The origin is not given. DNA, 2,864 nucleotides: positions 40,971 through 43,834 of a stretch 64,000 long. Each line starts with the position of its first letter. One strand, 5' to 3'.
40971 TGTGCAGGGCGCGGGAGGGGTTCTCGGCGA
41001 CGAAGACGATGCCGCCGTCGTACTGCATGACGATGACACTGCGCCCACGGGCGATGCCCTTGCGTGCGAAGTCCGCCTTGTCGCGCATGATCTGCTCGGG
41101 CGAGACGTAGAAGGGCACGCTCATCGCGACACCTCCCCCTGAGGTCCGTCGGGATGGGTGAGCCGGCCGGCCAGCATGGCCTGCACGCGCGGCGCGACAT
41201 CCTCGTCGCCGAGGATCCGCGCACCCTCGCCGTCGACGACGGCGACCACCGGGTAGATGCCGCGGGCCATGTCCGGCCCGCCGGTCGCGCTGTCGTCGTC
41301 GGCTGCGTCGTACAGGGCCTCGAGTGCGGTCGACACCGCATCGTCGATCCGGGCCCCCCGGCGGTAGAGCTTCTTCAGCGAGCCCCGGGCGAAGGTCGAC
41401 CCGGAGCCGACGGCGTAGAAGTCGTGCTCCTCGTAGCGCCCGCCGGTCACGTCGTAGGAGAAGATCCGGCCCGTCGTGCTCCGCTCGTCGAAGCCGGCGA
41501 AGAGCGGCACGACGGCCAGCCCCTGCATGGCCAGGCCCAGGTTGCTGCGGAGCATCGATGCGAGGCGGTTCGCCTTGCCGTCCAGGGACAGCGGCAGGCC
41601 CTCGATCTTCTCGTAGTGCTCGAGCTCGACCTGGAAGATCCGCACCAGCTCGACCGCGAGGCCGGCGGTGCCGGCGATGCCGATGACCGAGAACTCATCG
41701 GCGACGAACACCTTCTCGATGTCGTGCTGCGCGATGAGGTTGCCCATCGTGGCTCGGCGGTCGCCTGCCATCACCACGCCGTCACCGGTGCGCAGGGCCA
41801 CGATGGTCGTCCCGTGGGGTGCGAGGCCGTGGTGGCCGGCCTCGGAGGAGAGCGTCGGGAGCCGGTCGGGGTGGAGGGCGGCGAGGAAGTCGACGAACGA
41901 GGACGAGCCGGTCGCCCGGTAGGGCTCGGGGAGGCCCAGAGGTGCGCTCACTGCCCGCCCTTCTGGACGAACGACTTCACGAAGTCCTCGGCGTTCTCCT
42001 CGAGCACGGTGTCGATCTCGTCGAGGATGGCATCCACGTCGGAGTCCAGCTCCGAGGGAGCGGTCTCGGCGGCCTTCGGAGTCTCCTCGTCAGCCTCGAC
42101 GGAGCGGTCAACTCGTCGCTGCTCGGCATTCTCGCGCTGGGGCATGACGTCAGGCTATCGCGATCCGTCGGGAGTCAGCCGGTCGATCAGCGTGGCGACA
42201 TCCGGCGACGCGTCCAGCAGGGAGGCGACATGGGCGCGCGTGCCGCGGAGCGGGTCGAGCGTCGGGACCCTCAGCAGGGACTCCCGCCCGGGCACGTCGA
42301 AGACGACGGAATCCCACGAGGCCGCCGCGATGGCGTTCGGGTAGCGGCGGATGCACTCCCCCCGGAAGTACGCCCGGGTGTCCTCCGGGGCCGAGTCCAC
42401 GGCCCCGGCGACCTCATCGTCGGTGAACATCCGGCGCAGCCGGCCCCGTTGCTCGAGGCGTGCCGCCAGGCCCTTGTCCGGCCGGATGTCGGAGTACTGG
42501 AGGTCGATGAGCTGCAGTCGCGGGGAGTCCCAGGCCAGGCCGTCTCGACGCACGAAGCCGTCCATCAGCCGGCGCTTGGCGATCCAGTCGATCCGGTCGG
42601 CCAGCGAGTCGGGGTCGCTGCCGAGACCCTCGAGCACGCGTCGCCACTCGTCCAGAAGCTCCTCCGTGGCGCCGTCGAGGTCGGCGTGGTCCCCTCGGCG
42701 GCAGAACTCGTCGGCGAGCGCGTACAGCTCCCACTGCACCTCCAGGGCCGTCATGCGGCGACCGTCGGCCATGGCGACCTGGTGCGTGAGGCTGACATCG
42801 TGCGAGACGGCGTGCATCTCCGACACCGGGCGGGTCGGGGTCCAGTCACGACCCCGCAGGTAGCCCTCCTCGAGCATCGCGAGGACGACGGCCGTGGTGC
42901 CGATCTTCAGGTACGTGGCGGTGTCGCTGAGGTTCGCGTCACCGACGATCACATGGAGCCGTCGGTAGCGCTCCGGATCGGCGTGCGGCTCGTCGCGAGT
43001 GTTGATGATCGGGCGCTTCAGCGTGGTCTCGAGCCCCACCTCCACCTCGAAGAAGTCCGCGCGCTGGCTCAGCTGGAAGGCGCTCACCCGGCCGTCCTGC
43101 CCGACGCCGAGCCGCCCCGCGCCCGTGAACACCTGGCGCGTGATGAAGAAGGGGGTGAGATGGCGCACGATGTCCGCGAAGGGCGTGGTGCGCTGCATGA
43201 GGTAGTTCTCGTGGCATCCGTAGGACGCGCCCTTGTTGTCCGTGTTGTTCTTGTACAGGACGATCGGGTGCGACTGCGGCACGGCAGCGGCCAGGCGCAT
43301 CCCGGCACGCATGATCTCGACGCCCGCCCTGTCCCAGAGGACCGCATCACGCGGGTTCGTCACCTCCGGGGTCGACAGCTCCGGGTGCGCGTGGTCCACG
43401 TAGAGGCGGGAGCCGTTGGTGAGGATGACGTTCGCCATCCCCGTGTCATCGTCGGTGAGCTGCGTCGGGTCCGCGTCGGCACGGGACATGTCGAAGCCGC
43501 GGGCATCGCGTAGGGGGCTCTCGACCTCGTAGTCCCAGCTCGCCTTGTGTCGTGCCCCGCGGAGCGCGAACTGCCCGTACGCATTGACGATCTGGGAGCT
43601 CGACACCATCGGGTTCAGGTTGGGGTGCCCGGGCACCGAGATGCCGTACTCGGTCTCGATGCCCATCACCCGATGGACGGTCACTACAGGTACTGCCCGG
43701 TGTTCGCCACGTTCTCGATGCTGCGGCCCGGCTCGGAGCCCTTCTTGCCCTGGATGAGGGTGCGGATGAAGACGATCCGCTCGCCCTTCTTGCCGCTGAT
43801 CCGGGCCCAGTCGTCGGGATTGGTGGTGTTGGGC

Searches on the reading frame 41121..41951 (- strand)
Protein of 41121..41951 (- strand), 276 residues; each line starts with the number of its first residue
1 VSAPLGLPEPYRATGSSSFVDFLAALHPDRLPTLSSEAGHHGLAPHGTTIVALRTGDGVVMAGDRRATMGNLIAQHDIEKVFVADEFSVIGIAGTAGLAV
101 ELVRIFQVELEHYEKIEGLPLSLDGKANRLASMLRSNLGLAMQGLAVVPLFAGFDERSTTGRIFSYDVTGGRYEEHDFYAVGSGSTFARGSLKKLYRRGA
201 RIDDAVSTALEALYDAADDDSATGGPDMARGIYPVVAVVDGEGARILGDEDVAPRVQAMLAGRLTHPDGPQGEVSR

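Call 27: search_protein_families(library=pfam, proteins=[window:41121-41951:-], max_evalue=0.00001)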
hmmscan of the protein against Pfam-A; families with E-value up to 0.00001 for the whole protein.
window:41121-41951:- (276 aa): 1 family
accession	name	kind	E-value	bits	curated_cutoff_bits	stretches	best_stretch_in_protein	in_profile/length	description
PF00227.31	Proteasome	-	4.8e-40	137.7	22.4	1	46-225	3-182/189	Proteasome subunit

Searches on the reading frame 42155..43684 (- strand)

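Call 27: search_protein_families(library=pfam, proteins=[window:42155-43684:-], max_evalue=0.00001)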
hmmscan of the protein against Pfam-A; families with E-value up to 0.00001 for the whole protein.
window:42155-43684:- (509 aa): 1 family
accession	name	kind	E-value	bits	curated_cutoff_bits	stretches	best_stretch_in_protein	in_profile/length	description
PF03136.20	Pup_ligase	-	2.6e-183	610.5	25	1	5-460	1-440/441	Pup-ligase protein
